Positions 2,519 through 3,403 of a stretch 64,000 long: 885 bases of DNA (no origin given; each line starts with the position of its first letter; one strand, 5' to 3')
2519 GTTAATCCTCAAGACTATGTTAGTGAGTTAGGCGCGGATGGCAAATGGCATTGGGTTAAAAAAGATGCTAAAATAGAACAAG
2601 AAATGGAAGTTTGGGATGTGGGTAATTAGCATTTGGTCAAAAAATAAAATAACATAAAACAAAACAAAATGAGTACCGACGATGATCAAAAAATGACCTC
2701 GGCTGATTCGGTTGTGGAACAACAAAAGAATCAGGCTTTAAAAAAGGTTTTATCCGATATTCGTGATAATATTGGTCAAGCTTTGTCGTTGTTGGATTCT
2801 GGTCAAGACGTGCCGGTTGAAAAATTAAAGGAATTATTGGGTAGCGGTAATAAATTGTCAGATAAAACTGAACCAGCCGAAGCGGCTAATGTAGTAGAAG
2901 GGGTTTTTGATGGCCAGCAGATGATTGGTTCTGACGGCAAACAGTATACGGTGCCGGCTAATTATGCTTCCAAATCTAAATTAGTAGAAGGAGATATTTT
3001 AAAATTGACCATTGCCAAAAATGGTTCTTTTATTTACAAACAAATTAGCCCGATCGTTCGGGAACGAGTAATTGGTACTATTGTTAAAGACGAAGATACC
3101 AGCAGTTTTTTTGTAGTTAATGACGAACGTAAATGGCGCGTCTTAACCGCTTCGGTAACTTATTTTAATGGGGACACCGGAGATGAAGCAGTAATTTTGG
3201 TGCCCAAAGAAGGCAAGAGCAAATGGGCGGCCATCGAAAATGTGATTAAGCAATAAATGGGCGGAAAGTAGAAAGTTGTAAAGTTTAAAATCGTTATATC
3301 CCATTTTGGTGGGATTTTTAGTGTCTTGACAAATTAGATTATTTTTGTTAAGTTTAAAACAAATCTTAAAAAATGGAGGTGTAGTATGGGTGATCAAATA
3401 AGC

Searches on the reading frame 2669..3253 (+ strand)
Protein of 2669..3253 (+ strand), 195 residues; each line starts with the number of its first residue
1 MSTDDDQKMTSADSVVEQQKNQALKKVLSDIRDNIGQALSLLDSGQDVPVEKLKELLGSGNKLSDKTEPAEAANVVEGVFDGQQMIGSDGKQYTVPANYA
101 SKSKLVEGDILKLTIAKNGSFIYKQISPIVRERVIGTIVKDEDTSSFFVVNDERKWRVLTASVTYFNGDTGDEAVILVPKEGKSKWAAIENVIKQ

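Call 45: find_encoding_contigs(protein=window:2669-3253:+, flank=10000, max_places=2)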
Protein window:2669-3253:+ (195 aa): 2 contigs read that carry it; 1 place shown.
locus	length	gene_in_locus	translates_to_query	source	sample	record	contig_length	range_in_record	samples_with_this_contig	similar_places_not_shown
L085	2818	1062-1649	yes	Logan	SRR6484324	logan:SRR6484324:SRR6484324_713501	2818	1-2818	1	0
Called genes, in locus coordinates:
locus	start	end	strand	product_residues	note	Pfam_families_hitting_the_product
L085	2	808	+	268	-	?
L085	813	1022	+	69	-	-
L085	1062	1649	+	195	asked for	-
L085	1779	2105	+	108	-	-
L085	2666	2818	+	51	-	?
